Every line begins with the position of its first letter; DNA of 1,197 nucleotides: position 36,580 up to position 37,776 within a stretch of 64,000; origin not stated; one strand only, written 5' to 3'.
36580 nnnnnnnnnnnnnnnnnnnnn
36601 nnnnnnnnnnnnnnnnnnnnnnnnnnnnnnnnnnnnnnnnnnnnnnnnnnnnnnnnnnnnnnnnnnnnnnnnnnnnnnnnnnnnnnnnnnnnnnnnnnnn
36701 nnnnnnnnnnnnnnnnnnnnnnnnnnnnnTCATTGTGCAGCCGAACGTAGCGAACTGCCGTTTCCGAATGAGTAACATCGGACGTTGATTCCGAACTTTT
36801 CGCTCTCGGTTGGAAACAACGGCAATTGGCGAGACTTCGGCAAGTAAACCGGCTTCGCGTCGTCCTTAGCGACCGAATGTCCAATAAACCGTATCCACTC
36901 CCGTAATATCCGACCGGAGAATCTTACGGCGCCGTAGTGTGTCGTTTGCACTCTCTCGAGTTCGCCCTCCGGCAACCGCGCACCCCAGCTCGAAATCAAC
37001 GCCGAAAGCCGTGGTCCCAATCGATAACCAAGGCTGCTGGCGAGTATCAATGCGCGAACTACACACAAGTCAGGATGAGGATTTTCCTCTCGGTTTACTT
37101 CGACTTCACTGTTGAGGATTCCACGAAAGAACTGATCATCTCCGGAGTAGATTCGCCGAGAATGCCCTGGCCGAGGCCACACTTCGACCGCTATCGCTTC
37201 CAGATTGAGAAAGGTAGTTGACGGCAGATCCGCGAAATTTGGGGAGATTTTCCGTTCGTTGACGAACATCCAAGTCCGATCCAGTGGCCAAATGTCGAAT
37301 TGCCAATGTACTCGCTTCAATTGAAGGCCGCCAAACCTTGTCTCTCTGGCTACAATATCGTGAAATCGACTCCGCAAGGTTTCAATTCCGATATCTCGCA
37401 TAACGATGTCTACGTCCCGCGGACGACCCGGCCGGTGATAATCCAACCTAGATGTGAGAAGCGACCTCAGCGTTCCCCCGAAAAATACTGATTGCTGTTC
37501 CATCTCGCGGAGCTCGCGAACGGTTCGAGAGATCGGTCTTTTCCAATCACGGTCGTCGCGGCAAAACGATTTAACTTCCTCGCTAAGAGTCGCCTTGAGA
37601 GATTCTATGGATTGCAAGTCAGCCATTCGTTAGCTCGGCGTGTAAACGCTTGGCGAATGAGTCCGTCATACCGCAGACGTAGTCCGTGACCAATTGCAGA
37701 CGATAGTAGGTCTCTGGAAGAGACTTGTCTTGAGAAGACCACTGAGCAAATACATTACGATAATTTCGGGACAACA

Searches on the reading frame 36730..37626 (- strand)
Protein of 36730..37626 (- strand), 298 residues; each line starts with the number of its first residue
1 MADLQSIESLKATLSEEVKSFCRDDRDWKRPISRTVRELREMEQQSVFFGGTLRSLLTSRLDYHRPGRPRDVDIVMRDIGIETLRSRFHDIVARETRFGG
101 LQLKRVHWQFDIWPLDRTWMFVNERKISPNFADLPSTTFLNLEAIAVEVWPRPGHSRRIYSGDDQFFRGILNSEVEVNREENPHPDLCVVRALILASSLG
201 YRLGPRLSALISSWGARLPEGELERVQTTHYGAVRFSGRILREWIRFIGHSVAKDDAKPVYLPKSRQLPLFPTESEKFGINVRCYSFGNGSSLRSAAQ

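Call 3: search_protein_families(library=pfam, proteins=[window:36730-37626:-], max_evalue=0.01)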
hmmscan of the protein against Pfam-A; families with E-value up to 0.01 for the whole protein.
window:36730-37626:- (298 aa): 0 families

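Call 4: search_protein_families(library=padloc, proteins=[window:36730-37626:-], max_evalue=0.01)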
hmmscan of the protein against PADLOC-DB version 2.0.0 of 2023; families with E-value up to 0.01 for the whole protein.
window:36730-37626:- (298 aa): 0 families

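Call 5: search_protein_families(library=ncbifam, proteins=[window:36730-37626:-], max_evalue=0.01)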
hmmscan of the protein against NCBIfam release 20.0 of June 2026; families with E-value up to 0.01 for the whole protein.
window:36730-37626:- (298 aa): 0 families

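Call 6: find_homologous_proteins(query=window:36730-37626:-, max_evalue=0.001)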
Query window:36730-37626:- (298 aa): 496 proteins with E <= 0.001 among 2499 candidates; the best 120 are listed.
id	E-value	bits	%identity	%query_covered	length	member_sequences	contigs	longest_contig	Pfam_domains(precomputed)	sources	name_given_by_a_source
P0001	4.7e-199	678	100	100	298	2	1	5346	-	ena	-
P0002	1.8e-99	351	56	95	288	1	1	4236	-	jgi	jgi:hypothetical protein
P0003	5.2e-95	336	54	94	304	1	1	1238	-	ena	-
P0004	7.4e-94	332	57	91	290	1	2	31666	-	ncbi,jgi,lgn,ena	-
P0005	2.7e-93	330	53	95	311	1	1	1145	-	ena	-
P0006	4.0e-93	330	53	89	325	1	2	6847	-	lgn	-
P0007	4.6e-93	330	56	93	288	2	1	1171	-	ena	-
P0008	1.4e-92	328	56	93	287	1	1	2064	-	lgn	-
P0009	2.0e-92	328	54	90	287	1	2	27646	-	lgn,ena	-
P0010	3.5e-92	327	53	95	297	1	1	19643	-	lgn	-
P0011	3.9e-92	327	53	94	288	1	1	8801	-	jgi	jgi:hypothetical protein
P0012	1.0e-91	325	51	97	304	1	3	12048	-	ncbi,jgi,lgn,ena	jgi:hypothetical protein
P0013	2.4e-91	324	54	91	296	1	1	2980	-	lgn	-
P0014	2.8e-91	324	54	93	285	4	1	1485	-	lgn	-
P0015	2.9e-91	324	51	95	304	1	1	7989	-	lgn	-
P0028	2.7e-89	317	51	96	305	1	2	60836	-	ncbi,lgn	-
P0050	9.3e-87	309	50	96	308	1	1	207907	-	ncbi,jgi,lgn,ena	jgi:hypothetical protein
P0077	9.4e-85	302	51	92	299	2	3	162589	-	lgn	-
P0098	1.8e-83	298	50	90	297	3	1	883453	-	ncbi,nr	ncbi:hypothetical protein QEH53_00050 [Pelagicoccus sp. SDUM812002]|nr:hypothetical protein [Pelagic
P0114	4.0e-82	294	50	89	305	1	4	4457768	-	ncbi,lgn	ncbi:MAG: hypothetical protein U0638_14215 [Phycisphaerales bacterium]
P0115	4.1e-82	294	49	92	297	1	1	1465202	-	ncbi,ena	-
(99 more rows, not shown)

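Call 7: search_protein_families(library=phrogs, proteins=[window:36730-37626:-], max_evalue=0.01)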
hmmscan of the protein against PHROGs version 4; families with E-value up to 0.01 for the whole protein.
window:36730-37626:- (298 aa): 0 families

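Call 8: find_encoding_contigs(protein=P0098, flank=8000, max_places=2)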
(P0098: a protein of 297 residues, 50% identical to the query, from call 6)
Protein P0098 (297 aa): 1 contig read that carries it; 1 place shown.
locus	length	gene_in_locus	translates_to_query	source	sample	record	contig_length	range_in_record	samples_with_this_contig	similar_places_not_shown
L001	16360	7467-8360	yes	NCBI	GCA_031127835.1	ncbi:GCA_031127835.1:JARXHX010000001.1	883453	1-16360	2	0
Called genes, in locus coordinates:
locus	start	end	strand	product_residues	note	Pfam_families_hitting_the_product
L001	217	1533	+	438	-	PF05598:DUF772, PF01609:DDE_Tnp_1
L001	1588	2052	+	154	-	PF00593:TonB_dep_Rec_b-barrel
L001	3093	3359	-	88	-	-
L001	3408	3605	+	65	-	-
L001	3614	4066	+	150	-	-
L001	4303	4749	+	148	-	-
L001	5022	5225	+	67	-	-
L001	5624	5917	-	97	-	-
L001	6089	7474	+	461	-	PF01966:HD (weak), PF13286:HD_assoc (faint)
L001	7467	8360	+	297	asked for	-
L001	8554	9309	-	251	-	-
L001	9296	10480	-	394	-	-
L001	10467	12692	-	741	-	PF13589:HATPase_c_3, PF02518:HATPase_c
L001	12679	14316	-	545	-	PF02384:N6_Mtase, PF07669:Eco57I, PF22837:M_Eco57I_C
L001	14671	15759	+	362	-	PF01381:HTH_3, PF06114:Peptidase_M78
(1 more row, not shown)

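Call 9: find_encoding_contigs(protein=P0114, flank=8000, max_places=2)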
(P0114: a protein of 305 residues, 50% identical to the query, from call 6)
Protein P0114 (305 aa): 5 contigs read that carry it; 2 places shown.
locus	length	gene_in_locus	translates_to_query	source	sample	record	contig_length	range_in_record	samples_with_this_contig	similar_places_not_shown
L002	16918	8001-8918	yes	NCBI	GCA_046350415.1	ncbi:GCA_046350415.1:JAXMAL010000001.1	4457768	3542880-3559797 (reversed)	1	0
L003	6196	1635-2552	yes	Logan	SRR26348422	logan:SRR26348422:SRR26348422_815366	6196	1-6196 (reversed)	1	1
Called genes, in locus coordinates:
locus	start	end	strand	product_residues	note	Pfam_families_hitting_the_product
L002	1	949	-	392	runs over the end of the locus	PF03595:SLAC1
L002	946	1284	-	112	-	PF20540:DUF6755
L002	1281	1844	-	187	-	PF00355:Rieske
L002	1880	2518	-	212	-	PF12797:Fer4_2 (weak), PF12838:Fer4_7 (faint), PF13187:Fer4_9 (faint), PF25160:LdpA_Fe-S-bd (faint), PF00037:Fer4 (faint), PF12837:Fer4_6 (faint), PF13237:Fer4_10 (faint), PF13247:Fer4_11, +1 more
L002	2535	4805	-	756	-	PF04879:Molybdop_Fe4S4, PF00384:Molybdopterin, PF01568:Molydop_binding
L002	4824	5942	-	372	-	-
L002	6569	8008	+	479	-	PF01966:HD (faint), PF13286:HD_assoc (faint)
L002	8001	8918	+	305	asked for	-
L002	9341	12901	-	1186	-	PF00873:ACR_tran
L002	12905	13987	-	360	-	PF25917:BSH_RND (weak), PF25973:BSH_CzcB, PF00364:Biotin_lipoyl (faint), PF25954:Beta-barrel_RND_2 (weak), PF25975:CzcB_C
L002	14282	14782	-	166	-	PF00069:Pkinase, PF07714:PK_Tyr_Ser-Thr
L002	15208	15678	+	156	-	PF11149:DUF2924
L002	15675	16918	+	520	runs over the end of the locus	PF00239:Resolvase, PF07508:Recombinase, PF13408:Zn_ribbon_recom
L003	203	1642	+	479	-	PF01966:HD (faint), PF13286:HD_assoc (faint)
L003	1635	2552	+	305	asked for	-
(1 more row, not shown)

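Call 10: find_encoding_contigs(protein=P0050, flank=8000, max_places=2)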
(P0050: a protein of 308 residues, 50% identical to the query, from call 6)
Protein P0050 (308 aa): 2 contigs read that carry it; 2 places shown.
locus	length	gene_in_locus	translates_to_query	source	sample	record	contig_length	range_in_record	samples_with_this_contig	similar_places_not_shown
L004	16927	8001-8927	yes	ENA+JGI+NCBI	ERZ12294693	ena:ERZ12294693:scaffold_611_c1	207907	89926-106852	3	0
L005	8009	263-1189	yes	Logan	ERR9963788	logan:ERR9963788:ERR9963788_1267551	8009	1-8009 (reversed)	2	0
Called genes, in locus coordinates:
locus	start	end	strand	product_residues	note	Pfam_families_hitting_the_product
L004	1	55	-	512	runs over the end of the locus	-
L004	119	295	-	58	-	-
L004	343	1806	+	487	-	PF00724:Oxidored_FMN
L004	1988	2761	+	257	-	-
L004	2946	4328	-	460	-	PF04542:Sigma70_r2 (weak), PF04545:Sigma70_r4, PF08281:Sigma70_r4_2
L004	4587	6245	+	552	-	PF12679:ABC2_membrane_2 (weak)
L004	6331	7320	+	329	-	PF01408:GFO_IDH_MocA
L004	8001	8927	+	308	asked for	-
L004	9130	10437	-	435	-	PF01555:N6_N4_Mtase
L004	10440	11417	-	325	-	-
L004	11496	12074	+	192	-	PF00730:HhH-GPD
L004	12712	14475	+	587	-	PF18998:Flg_new_2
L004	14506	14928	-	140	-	PF04940:BLUF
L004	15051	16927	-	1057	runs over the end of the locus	-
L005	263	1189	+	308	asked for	-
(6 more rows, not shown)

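Call 14: search_solved_structures(query=A1, max_evalue=10, show_alignments=3)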
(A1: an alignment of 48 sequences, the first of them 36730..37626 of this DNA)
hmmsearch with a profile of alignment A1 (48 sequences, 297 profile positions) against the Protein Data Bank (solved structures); distinct sequences matched with E-value up to 10: 3.
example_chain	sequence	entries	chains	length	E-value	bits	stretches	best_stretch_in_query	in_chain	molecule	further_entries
4x0r_B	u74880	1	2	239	0.088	15.3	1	212-275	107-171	Interferon-induced GTP-binding protein Mx2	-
5uot_0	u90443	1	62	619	0.2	14.1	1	213-278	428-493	Interferon-induced GTP-binding protein Mx2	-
4whj_A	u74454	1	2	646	0.25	13.8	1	213-278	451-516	Interferon-induced GTP-binding protein Mx2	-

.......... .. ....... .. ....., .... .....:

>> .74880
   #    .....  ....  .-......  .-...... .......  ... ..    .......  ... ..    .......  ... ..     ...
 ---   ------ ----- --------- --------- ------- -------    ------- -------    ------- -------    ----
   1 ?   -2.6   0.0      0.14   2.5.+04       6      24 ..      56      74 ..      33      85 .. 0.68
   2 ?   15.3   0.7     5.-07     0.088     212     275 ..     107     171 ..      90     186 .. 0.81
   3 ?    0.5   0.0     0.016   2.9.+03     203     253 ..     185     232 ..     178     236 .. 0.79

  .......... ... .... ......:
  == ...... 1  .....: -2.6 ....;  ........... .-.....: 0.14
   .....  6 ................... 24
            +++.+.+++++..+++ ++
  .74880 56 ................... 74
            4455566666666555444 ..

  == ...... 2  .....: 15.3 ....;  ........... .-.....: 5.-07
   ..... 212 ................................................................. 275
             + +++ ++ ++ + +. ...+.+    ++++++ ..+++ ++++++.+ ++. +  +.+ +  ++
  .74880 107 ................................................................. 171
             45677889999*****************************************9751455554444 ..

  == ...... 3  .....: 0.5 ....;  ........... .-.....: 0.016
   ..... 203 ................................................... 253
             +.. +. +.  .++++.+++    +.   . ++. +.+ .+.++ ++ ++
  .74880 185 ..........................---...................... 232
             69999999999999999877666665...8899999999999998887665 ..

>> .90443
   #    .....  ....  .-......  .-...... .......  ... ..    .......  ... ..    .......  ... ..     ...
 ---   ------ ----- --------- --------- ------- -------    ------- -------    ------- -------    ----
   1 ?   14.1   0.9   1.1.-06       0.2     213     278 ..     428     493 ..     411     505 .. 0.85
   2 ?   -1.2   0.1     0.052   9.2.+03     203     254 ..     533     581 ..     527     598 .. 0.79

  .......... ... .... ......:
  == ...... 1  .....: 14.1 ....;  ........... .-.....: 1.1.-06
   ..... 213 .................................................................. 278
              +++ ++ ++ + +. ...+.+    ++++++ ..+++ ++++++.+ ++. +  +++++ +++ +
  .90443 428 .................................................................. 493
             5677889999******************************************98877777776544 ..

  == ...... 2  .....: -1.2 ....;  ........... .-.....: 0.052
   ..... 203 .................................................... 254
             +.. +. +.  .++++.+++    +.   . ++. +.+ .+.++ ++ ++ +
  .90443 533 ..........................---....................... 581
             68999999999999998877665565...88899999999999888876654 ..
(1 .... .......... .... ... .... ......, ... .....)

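Call 15: find_related_loci(query=A1, collection=genome_contigs, flank=10000)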
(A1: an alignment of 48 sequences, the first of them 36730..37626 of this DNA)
Query A1 (298 aa) in genome_contigs; peptide patterns used: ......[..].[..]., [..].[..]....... (x = any residue, [..] = any of these).
76 stretches matched a pattern; 61 encode a relative of the query (tblastn E <= 1e-3); 60 distinct loci.
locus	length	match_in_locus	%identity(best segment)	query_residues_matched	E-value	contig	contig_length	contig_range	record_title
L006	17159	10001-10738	54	1-245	3e-87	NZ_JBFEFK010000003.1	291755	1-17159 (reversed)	Maioricimonas sp. JC845 3, whole genome shotgun sequence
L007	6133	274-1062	49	1-263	9e-86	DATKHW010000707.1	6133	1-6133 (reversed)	MAG TPA_asm: Gemmataceae bacterium isolate SMAG_U14588 k141_4120514, whole genome shotgun sequence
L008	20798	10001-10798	50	10-274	5e-85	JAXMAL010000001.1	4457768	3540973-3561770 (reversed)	MAG: Phycisphaerales bacterium isolate STL-PLA9 C1.90.fa-1, whole genome shotgun sequence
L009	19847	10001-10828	49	7-281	3e-84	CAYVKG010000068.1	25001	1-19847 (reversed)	MAG TPA_asm: uncultured Tepidisphaeraceae bacterium isolate SRP278314_co1_2 genome assembly, contig: NODE_2496_length_25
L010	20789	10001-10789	51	1-263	3e-84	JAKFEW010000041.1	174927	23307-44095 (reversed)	MAG: Candidatus Sericytochromatia bacterium isolate LC083 contig-124_42, whole genome shotgun sequence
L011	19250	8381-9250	47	1-286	8e-84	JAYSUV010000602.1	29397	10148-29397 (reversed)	MAG: Planctomycetota bacterium isolate GFS_12672 GFS_12672_601, whole genome shotgun sequence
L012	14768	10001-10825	50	1-274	3e-83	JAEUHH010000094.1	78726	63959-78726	MAG: Verrucomicrobiales bacterium isolate new MAG-12 k141_2270313, whole genome shotgun sequence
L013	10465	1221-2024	51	6-272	3e-83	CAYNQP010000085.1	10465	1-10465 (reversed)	MAG TPA_asm: uncultured Pirellulales bacterium isolate binchicken_co116_407 genome assembly, contig: NODE_7163_length_10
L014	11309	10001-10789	51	1-263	4e-83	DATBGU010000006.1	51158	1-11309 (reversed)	MAG TPA_asm: Gemmataceae bacterium isolate SMAG_U3846 k141_333988, whole genome shotgun sequence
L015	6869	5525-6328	51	6-272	1e-82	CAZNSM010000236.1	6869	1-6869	MAG TPA_asm: uncultured Pirellulales bacterium isolate binchicken_co43_162 genome assembly, contig: NODE_19290_length_68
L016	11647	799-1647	49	1-282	6e-81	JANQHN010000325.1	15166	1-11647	MAG: Phycisphaerae bacterium isolate PL23b_bin.97 k99_410462, whole genome shotgun sequence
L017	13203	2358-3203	50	1-276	2e-80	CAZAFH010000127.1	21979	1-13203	MAG TPA_asm: uncultured Singulisphaera sp. isolate SRP262948_co1_160 genome assembly, contig: NODE_2207_length_21979_cov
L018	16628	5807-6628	50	6-278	4e-79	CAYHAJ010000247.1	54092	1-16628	MAG TPA_asm: uncultured Pirellulales bacterium isolate ERP119294_co2_505 genome assembly, contig: k141_2371921, whole ge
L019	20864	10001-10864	47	7-295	1e-76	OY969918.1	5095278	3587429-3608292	MAG: uncultured Acidobacteriota bacterium isolate MFD04967.bin.c.4 genome assembly, chromosome: 1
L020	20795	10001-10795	50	1-265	1e-75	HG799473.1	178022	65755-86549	Gemmata sp. IIL30 genomic scaffold, scaffold00012, whole genome shotgun sequence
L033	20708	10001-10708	49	14-248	1e-70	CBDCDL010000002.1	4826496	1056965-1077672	MAG: Spirochaetia bacterium isolate 978a6f5d-7542-411a-95a3-dd801879e222 genome assembly, contig: contig_2, whole genome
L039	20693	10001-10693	49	41-272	1e-66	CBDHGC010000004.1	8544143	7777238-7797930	MAG: Vicinamibacterales bacterium isolate 2255f9a4-9ab0-4a79-b16a-ed87816e7612 genome assembly, contig: contig_4, whole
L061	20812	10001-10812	37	18-289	1e-42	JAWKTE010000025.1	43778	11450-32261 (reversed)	MAG: Phycisphaerales bacterium isolate AC1.149 AC1.149.fa-25, whole genome shotgun sequence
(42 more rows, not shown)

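Call 27: predict_structure(alignment_id=A1)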
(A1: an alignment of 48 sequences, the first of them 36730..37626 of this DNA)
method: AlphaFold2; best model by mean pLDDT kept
length: 298 residues; sequences in the alignment: 48
mean_pLDDT: 90.5   pTM: 0.84
mean pLDDT of the five models: 90.5, 90.3, 89.9, 89.5, 88.8
residues with pLDDT >= 90: 240; 70-90: 25; 50-70: 26; < 50: 7
segments of 3 or more residues with pLDDT < 50: 296-298
pLDDT, mean of each block of 10 residues (from residue 1): 93 97 87 93 96 97 93 96 97 93 96 93 91 96 97 95 98 95 93 96 98 98 97 95 98 98 72 51 60 48
secondary structure, 60 per line:
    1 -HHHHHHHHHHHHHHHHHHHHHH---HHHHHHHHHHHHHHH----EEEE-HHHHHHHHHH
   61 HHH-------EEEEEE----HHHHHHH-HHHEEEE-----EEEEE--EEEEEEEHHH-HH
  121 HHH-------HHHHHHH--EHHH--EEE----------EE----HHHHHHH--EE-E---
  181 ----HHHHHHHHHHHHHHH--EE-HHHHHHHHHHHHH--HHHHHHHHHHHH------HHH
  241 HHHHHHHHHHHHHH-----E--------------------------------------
elements in order: H2-23 H27-41 E46-49 H51-63 E71-76 H81-87 E92-95 E101-105 E108-114 H119-123 H131-137 E146-148 H165-171 H185-199 H205-217 H220-231 H238-254

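Call 32: fold_search(model_id=the predicted structure, library=pdb)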
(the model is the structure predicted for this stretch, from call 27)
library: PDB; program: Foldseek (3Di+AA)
matches with E <= 10: 322; with E <= 0.001: 28
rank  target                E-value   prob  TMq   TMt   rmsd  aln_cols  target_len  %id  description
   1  4wc2_A                1.1e-08  1.00  0.49  0.41   5.1       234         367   17  Crystal structure of tRNA nucleotidyltransferase complexed with a primer tRNA and an incoming ATP analog (released 2015-04-15)
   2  4wby                  1.1e-08  1.00  0.49  0.40   5.1       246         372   18  tRNA-processing enzyme (apo form I) (released 2015-04-15)
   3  4wbz_B                2.8e-08  1.00  0.49  0.42   5.2       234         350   17  tRNA-processing enzyme (apo form 2) (released 2015-04-15)
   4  3h39_B                7.9e-08  1.00  0.51  0.38   5.4       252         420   14  The complex structure of CCA-adding enzyme with ATP (released 2009-10-13)
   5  3aqm_A                1.8e-07  1.00  0.46  0.37   9.2       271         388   12  Structure of bacterial protein (form II) (released 2011-02-09)
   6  1vfg_B                3.0e-07  1.00  0.48  0.41   5.2       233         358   17  Crystal structure of tRNA nucleotidyltransferase complexed with a primer tRNA and an incoming ATP analog (released 2004-08-10)
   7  3h3a_B                3.3e-07  1.00  0.52  0.38   5.6       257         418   12  The complex structure of CCA-adding enzyme with CTP (released 2009-10-13)
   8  3h3a_A                4.2e-07  1.00  0.50  0.37   4.9       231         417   15  The complex structure of CCA-adding enzyme with CTP (released 2009-10-13)
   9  1vfg_A                4.4e-07  1.00  0.48  0.43   5.3       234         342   16  Crystal structure of tRNA nucleotidyltransferase complexed with a primer tRNA and an incoming ATP analog (released 2004-08-10)
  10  3aql_A                5.6e-07  1.00  0.43  0.34   9.7       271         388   13  Structure of bacterial protein (apo form II) (released 2011-02-09)
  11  3h37_B                6.3e-07  1.00  0.51  0.38   5.0       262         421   13  The structure of CCA-adding enzyme apo form I (released 2009-10-13)
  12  3h37_A                7.0e-07  1.00  0.48  0.36   5.2       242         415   13  The structure of CCA-adding enzyme apo form I (released 2009-10-13)
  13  3wfp_B                9.4e-07  1.00  0.46  0.32   6.1       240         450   13  tRNA processing enzyme (apo form 2) (released 2014-01-01)
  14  5hc9_B                1.3e-06  1.00  0.52  0.39   5.1       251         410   14  Thermotoga maritima CCA-adding enzyme complexed with tRNA_CCA (released 2016-04-27)
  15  3h39_A                1.5e-06  1.00  0.50  0.37   5.4       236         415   14  The complex structure of CCA-adding enzyme with ATP (released 2009-10-13)
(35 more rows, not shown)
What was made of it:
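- On AbiEii / MenT toxin NTases: Foldseek ranks MenAT1 34th at E 9e-3 (call 32).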

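Call 33: search_dna_similar(query=window:36730-37626:-, collection=plasmids, mode=protein, max_evalue=0.001, max_rows=30)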
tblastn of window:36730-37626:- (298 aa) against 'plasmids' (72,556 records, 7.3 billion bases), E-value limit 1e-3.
Records with a match: 8; places in all: 8; records where one place covers at least 80% of the query: 0.
Best place of each record, by identity: <60% 8.
By first word of the organism name: Bacillus 6; Phaeobacter 2.
By predicted mobility (MOB-suite, as given by PLSDB): conjugative 4; non-mobilizable 4.
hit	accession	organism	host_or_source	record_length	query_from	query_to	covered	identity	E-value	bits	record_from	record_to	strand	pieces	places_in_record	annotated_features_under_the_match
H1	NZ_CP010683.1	Phaeobacter piscinae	cell culture,rotifer aquaculture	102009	49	271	75%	30.3%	5e-10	67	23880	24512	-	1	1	hypothetical protein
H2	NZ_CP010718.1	Phaeobacter piscinae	cell culture,fish larvae aquaculture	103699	49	271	75%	30.3%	5e-10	67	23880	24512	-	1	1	hypothetical protein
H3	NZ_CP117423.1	Bacillus cereus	-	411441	23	252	77%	26.8%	4e-17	89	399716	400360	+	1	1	hypothetical protein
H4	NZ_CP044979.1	Bacillus thuringiensis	whole organism,soil sample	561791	30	254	76%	26.4%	4e-15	83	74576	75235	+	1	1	hypothetical protein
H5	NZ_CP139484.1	Bacillus sp. RA(2023)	mixed culture,soil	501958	30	248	73%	26.2%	6e-15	82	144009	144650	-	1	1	hypothetical protein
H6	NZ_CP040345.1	Bacillus albus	Apostichopus japonicus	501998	30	248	73%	26.2%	6e-15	82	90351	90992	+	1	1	hypothetical protein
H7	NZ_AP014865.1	Bacillus thuringiensis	-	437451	32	232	67%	22.6%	2e-9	66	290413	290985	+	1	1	hypothetical protein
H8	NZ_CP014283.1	Bacillus thuringiensis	cell culture,soil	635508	32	232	67%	22.6%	4e-9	65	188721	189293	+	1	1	hypothetical protein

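Call 34: search_protein_representatives(alignment_id=A1)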
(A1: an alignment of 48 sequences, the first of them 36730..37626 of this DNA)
Query: 48 sequences, 297 profile positions. Proteins with E-value up to 0.001 (for the whole library): 1379; up to 1e-10: 980; up to 1e-30: 296. The best 150 are listed.
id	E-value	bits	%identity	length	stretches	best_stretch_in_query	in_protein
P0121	1.5e-124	431.5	-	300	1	1-288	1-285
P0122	7.7e-122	422.6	-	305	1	1-290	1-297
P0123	3.0e-115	401.0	-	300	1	1-287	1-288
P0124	7.6e-102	356.9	-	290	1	1-230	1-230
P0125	1.5e-100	352.7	-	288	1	3-277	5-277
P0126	1.1e-97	343.3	-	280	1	4-275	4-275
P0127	5.2e-96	337.8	-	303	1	5-286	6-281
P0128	6.9e-96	337.4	-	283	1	5-276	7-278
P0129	2.5e-91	322.4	-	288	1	1-287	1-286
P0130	2.9e-91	322.2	-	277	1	1-265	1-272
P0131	4.1e-91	321.7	-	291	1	1-279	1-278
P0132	5.8e-91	321.2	-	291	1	5-284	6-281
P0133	9.8e-89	313.9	-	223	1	2-220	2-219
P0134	1.7e-85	303.2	-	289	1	1-284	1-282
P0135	5.0e-82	291.9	-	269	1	15-263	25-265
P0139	1.2e-74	267.6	-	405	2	61-262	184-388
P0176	4.8e-62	226.3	-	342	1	28-274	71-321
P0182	2.0e-61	224.3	-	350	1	32-275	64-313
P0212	3.6e-57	210.3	-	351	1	11-264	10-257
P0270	5.2e-50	186.8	-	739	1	6-262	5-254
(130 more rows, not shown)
